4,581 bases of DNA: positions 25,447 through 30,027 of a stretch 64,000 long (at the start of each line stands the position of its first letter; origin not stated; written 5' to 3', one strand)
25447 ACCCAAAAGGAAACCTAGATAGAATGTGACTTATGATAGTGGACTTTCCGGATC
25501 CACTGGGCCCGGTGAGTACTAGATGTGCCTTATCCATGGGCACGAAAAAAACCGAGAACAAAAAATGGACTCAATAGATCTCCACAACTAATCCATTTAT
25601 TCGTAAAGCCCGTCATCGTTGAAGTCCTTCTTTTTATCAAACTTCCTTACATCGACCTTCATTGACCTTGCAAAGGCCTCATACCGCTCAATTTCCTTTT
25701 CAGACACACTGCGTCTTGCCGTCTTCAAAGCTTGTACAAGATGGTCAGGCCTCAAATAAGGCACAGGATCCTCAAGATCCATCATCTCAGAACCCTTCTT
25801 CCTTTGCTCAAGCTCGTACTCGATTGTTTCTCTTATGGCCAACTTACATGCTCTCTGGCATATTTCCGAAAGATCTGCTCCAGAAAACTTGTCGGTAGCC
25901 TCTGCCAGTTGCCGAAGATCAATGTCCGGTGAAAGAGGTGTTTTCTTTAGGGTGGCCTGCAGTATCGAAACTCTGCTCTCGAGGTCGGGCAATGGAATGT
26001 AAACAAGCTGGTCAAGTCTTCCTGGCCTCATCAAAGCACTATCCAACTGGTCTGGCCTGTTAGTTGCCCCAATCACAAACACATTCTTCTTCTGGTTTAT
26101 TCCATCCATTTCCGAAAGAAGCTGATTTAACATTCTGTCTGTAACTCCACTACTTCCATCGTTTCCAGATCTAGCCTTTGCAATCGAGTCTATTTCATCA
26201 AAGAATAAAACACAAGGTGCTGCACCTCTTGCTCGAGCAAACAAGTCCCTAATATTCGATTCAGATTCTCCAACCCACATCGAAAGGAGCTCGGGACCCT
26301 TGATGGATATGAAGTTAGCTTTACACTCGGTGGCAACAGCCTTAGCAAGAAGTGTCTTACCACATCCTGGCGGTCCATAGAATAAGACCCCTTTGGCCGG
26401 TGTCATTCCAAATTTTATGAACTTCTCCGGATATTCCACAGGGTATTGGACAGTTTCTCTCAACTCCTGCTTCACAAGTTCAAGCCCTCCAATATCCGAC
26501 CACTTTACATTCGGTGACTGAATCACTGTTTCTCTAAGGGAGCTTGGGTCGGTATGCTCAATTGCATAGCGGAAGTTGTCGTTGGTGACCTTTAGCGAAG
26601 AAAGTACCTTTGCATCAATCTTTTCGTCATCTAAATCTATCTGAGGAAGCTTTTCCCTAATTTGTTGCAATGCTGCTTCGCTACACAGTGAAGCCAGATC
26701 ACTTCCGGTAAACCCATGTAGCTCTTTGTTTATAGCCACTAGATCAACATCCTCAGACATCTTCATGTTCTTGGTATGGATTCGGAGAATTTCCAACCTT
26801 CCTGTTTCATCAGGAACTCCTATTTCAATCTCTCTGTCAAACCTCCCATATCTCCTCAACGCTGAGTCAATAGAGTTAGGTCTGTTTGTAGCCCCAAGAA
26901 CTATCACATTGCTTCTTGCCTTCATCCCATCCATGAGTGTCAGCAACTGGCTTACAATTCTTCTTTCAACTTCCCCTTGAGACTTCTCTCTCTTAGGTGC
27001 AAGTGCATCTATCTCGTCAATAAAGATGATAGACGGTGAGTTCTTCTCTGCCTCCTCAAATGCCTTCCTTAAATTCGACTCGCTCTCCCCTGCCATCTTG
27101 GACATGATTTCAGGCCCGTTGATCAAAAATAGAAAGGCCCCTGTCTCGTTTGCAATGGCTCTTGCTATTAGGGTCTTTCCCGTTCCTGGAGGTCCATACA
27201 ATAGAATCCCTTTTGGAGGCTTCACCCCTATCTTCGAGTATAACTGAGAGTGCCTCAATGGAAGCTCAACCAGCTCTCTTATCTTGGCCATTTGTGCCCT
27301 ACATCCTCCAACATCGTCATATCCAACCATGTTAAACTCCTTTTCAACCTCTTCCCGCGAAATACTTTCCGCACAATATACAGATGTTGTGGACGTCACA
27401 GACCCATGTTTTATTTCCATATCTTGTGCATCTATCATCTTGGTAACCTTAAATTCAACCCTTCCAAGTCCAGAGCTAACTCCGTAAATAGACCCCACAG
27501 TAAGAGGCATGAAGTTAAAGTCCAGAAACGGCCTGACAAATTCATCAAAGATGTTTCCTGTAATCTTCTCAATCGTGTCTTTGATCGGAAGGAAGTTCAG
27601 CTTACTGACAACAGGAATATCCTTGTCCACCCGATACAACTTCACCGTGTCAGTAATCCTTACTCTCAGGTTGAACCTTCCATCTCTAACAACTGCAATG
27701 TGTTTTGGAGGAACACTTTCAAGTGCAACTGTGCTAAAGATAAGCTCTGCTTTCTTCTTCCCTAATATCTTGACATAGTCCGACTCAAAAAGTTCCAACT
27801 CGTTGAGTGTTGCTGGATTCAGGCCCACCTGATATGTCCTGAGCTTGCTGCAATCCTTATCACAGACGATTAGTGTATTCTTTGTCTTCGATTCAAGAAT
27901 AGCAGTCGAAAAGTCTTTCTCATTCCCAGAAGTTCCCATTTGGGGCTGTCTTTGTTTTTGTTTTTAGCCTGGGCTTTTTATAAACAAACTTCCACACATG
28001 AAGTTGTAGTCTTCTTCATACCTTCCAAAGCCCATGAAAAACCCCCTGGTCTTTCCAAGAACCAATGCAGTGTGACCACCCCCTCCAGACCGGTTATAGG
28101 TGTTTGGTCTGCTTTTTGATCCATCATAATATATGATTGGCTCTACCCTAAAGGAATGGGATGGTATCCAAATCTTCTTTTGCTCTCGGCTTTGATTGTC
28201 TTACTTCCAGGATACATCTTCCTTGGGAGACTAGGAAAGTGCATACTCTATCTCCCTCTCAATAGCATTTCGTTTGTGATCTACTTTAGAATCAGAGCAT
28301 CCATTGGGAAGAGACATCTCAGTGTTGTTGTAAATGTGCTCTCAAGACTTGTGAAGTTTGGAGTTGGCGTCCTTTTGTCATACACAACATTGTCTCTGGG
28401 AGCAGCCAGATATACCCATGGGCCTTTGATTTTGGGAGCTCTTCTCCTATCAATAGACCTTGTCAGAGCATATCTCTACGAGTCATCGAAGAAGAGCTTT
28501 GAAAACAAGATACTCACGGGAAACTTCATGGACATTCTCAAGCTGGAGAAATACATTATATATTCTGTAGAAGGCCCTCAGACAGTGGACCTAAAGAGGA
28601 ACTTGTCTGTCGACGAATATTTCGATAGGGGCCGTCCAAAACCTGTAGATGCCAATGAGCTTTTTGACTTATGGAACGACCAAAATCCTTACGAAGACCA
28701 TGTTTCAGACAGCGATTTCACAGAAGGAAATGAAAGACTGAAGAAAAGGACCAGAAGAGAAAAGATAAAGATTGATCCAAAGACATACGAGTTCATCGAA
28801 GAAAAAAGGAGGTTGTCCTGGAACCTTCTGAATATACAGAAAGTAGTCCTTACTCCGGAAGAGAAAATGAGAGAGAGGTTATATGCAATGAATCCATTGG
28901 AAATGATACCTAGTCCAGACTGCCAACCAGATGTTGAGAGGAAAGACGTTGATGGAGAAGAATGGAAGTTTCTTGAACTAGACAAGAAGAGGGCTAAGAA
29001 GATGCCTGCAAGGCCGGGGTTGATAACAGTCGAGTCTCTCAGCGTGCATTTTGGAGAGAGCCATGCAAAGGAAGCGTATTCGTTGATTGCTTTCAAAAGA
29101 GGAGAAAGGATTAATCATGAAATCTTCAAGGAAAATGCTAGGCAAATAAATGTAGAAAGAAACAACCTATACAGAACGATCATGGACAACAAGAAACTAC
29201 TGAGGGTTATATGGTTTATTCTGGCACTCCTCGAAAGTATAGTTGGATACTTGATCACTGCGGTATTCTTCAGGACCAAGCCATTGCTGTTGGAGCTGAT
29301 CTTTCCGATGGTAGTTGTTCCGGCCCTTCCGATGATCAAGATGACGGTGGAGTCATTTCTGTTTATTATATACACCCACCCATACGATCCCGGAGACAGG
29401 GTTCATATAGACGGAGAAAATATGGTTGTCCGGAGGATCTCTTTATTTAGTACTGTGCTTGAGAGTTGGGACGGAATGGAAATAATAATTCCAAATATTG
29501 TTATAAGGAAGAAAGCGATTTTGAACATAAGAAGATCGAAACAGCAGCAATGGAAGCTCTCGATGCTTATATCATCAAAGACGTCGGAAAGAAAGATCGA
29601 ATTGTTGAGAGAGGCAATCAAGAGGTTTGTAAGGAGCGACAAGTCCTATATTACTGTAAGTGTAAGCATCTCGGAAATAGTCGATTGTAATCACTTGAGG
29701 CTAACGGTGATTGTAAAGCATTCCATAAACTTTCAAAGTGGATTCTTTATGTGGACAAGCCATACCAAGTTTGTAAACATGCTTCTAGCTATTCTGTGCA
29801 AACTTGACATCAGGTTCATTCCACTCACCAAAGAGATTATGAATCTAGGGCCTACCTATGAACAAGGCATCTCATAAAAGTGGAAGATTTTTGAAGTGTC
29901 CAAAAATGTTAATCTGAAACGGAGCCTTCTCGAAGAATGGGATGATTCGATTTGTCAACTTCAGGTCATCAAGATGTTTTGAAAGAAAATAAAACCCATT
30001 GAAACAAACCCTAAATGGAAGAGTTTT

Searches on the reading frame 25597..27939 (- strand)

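Call 39: search_protein_families(library=pfam, proteins=[window:25597-27939:-], max_evalue=0.00001)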
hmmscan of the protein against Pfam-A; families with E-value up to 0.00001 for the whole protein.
window:25597-27939:- (780 aa): 24 families
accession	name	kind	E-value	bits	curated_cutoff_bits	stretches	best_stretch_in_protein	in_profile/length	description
PF00004.35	AAA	-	3.3e-100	332.1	21.2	2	245-374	1-130/131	ATPase family associated with various cellular activities (AAA)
PF17862.7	AAA_lid_3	-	1.4e-24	85.7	27.2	2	672-712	1-40/45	AAA+ lid domain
PF05496.18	RuvB_N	-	3.7e-15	56.5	27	1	244-320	35-103/159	Holliday junction DNA helicase RuvB P-loop domain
PF07728.20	AAA_5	-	1.6e-11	44.8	22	0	245-363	2-137/139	AAA domain (dynein-related subfamily)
PF13191.12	AAA_16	-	2e-11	45.1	32.6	0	242-341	24-129/167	AAA ATPase domain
PF13401.12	AAA_22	-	8.9e-11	42.7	27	0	245-274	8-40/130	AAA domain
PF07724.20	AAA_2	-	1.3e-10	42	27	0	245-341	6-104/166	AAA domain (Cdc48 subfamily)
PF13173.12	AAA_14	-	7.7e-10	39.3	27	0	245-337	5-86/129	AAA domain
PF13671.12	AAA_33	-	1.3e-09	38.9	27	0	245-347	2-75/143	AAA domain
PF06068.19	TIP49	-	1.8e-09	37.7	23.8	0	243-294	51-107/347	TIP49 P-loop domain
PF20720.3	nSTAND3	-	8.1e-09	35.8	27.2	0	245-386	20-150/155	Novel STAND NTPase 3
PF00910.28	RNA_helicase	-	5.2e-08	33.8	21.5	0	518-543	1-26/105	RNA helicase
PF13521.12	AAA_28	-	2.5e-07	31.5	27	0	245-295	2-48/164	AAA domain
PF01078.27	Mg_chelatase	-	4.5e-07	29.9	20.3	0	517-536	24-43/207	Magnesium chelatase, subunit ChlI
PF01695.23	IstB_IS21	-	4.6e-07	30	24.1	0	243-266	93-116/238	IstB-like ATP binding protein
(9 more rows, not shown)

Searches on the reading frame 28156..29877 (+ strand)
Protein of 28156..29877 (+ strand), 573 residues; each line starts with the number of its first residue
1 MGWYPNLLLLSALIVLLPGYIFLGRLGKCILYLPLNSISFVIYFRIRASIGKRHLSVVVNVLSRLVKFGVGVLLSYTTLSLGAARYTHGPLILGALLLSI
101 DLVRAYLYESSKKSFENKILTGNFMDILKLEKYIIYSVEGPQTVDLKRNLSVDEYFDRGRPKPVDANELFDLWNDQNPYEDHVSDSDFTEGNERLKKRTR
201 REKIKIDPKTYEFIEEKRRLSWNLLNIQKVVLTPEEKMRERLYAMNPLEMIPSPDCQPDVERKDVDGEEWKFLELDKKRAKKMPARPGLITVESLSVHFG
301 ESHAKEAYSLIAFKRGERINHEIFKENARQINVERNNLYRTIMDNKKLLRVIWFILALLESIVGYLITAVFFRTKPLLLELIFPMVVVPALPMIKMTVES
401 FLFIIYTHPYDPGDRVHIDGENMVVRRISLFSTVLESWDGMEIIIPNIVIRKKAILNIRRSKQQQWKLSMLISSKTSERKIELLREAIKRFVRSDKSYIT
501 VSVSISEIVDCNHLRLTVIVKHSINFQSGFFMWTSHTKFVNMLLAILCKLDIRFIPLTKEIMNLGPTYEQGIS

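Call 40: search_protein_families(library=pfam, proteins=[window:28156-29877:+], max_evalue=0.00001)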
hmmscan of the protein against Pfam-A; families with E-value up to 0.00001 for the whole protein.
window:28156-29877:+ (573 aa): 1 family
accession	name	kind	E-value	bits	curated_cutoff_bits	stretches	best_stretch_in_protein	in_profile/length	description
PF00924.24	MS_channel_2nd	-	4e-09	36.9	20.2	1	402-459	10-67/68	Mechanosensitive ion channel, beta-domain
